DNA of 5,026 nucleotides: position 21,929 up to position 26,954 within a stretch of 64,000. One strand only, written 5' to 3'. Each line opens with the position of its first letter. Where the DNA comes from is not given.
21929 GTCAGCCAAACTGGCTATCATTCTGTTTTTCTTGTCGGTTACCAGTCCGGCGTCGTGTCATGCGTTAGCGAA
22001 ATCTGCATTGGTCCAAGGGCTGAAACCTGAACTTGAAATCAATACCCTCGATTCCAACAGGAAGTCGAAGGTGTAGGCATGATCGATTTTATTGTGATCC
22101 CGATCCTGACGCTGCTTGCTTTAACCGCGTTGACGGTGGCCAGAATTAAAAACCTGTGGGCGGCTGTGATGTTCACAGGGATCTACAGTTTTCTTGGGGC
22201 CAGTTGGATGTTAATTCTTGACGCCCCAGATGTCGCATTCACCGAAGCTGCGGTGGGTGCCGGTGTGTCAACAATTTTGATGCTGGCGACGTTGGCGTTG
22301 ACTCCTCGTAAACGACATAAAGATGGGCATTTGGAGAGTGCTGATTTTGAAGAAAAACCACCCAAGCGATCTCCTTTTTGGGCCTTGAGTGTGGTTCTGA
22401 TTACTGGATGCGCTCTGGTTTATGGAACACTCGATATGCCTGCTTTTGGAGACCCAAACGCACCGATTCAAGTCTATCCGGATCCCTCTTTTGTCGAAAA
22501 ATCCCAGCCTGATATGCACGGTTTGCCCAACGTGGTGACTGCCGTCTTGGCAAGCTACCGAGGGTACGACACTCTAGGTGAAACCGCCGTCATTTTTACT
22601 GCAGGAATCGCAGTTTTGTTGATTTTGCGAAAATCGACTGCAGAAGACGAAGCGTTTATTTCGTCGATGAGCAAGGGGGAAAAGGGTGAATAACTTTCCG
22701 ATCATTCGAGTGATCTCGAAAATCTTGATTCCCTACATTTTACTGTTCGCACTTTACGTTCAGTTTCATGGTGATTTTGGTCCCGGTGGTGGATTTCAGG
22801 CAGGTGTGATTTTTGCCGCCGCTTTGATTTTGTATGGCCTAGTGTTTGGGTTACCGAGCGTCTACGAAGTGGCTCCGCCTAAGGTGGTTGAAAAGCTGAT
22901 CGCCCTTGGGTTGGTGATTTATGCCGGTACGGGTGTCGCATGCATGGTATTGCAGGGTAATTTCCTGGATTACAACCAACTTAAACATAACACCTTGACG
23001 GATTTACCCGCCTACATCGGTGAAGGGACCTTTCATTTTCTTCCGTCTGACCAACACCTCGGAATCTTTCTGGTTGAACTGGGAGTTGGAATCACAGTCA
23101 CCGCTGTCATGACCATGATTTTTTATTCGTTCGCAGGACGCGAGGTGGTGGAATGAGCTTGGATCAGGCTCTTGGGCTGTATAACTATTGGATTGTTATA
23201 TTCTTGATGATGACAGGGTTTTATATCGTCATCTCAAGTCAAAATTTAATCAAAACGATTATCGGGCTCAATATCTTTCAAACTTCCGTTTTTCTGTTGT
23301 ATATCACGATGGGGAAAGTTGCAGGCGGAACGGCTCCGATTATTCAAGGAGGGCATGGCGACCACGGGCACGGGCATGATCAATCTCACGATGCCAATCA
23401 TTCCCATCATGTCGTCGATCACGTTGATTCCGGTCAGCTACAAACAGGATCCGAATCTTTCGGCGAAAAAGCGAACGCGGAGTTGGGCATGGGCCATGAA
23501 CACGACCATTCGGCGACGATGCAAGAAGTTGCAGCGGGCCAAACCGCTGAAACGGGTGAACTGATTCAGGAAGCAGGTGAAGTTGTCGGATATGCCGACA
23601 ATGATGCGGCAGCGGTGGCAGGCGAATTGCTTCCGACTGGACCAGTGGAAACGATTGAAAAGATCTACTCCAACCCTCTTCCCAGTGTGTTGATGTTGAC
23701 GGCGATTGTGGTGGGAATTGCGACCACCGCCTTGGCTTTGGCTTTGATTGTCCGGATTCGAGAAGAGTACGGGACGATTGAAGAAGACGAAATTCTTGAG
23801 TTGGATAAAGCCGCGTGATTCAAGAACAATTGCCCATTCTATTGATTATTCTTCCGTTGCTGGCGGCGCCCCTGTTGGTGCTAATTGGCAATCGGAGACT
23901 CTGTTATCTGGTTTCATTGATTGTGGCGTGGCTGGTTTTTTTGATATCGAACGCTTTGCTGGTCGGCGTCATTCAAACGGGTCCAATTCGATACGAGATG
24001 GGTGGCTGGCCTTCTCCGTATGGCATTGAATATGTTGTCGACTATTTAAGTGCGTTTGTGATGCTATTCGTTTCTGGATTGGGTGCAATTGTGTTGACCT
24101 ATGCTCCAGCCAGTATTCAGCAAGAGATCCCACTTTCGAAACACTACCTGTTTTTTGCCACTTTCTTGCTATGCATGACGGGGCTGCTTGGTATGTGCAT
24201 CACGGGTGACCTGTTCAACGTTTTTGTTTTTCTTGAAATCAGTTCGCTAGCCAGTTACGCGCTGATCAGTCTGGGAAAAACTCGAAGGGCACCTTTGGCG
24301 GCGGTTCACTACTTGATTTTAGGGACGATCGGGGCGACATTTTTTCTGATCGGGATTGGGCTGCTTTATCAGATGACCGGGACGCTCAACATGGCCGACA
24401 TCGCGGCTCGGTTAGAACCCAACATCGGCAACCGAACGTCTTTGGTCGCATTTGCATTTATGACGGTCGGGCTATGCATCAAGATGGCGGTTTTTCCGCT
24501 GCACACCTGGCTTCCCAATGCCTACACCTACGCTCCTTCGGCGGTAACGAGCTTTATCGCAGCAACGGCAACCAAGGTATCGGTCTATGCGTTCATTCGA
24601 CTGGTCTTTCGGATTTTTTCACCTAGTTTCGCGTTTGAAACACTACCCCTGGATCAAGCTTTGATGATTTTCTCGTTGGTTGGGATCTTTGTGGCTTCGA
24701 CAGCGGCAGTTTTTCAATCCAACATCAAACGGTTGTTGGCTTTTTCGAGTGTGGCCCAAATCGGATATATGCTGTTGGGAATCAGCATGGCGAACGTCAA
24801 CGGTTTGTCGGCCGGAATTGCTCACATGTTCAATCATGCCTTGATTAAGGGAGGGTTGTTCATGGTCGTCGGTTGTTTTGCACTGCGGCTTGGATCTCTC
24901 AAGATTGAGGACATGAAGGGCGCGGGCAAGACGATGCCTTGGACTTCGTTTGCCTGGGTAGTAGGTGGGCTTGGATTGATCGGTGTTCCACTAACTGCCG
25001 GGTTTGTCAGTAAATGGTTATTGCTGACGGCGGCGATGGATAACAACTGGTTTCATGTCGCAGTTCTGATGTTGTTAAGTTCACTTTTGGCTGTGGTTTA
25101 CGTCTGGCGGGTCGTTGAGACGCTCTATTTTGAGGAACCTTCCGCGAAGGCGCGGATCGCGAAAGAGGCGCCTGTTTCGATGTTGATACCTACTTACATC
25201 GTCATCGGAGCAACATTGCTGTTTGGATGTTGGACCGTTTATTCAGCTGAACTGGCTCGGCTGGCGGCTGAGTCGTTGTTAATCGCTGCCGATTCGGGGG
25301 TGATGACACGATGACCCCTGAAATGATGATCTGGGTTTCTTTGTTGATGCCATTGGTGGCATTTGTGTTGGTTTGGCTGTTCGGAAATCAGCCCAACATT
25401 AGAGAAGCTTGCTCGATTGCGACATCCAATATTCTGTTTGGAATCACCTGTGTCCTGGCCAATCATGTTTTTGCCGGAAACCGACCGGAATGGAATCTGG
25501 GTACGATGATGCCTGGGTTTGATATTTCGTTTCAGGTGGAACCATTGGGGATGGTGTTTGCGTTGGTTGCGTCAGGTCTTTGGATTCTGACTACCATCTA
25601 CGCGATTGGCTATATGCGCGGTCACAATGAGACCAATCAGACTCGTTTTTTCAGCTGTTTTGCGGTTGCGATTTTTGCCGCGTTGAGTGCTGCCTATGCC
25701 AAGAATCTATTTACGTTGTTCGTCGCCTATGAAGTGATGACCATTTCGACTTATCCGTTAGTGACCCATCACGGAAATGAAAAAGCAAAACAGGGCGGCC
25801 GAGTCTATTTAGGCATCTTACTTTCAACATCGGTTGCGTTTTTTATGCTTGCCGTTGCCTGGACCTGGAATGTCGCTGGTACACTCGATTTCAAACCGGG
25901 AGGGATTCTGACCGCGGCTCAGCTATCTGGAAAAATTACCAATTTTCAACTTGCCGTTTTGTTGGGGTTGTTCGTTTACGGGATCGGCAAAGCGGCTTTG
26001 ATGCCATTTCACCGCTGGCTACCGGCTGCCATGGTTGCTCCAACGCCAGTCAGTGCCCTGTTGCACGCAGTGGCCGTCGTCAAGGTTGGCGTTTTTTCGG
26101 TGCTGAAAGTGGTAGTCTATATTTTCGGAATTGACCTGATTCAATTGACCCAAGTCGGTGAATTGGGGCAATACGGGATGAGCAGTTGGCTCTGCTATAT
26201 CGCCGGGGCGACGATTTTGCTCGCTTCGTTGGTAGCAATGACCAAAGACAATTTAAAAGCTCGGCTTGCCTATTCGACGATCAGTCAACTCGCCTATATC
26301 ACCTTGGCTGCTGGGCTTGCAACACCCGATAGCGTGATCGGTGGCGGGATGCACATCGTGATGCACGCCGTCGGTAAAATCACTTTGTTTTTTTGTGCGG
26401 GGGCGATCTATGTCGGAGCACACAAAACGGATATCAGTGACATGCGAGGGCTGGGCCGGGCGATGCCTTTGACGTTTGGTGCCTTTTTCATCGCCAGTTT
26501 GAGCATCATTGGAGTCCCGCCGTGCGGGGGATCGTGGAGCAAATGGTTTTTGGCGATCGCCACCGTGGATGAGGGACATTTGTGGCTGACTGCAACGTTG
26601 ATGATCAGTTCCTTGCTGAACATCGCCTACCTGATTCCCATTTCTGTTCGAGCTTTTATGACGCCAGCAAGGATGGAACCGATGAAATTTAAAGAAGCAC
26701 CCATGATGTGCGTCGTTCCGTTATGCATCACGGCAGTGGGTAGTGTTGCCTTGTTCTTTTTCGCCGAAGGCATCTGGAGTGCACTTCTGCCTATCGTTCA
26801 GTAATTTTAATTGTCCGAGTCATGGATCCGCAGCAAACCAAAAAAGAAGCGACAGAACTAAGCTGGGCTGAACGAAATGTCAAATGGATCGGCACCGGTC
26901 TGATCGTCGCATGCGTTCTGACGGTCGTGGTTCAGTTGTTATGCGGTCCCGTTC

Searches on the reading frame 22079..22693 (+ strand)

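Call 40: search_protein_families(library=pfam, proteins=[window:22079-22693:+], max_evalue=0.001)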
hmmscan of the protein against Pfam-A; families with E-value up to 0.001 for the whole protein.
window:22079-22693:+ (204 aa): 3 families
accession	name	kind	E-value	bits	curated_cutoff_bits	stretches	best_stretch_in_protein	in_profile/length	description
PF13244.11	MbhD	-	4.7e-17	62.3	27.2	1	12-77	2-67/67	MBH, subunit D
PF20501.3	MbhE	-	4.3e-08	33.6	27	1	137-191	36-89/98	MBH, subunit E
PF00499.25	Oxidored_q3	-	5.1e-05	23.5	33.2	1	17-131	2-99/146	NADH-ubiquinone/plastoquinone oxidoreductase chain 6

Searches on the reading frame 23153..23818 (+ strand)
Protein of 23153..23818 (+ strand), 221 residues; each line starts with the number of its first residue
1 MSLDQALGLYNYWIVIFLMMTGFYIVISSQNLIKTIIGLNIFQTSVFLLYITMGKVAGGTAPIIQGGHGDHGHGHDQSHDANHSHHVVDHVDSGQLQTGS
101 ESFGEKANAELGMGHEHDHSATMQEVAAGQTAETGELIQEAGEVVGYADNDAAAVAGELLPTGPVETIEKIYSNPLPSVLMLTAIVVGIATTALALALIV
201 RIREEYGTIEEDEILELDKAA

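Call 40: search_protein_families(library=pfam, proteins=[window:23153-23818:+], max_evalue=0.001)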
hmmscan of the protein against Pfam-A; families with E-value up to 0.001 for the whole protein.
window:23153-23818:+ (221 aa): 1 family
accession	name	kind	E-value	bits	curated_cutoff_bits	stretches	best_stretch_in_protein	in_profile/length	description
PF00420.29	Oxidored_q2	-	1.2e-18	67.1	26.1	1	13-215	4-91/95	NADH-ubiquinone/plastoquinone oxidoreductase chain 4L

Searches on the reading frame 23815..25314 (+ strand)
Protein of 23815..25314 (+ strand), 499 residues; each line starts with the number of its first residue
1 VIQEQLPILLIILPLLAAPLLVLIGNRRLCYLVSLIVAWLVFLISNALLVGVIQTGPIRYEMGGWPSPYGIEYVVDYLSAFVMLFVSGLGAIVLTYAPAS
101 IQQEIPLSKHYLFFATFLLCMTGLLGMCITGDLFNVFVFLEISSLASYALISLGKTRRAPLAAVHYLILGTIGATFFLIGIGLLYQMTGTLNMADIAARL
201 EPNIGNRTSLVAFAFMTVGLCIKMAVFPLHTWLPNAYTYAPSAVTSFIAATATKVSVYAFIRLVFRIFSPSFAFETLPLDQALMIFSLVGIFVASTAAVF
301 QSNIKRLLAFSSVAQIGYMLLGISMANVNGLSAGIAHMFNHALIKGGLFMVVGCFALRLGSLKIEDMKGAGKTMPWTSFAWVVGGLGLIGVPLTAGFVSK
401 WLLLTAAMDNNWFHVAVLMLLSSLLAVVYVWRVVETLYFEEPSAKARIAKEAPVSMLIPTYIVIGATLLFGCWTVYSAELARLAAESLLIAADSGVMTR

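Call 40: search_protein_families(library=pfam, proteins=[window:23815-25314:+], max_evalue=0.001)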
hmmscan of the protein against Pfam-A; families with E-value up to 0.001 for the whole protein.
window:23815-25314:+ (499 aa): 1 family
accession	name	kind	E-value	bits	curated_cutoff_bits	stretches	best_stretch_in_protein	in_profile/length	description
PF00361.26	Proton_antipo_M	-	1.8e-67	228.1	21.5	1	131-425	2-293/294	NADH:quinone oxidoreductase/Mrp antiporter, TM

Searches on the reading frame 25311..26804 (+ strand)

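Call 40: search_protein_families(library=pfam, proteins=[window:25311-26804:+], max_evalue=0.001)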
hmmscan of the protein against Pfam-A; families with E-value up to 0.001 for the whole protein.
window:25311-26804:+ (497 aa): 3 families
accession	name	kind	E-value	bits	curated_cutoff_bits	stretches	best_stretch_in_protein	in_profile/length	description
PF00361.26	Proton_antipo_M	-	2.3e-49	168.6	21.5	1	130-436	1-293/294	NADH:quinone oxidoreductase/Mrp antiporter, TM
PF00662.26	Proton_antipo_N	-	6.4e-07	29.6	24.5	1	70-114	9-51/51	NADH-Ubiquinone oxidoreductase (complex I), chain 5 N-terminus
PF08690.15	GET2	-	0.00034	20.9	25.5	1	74-158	178-248/309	GET complex subunit GET2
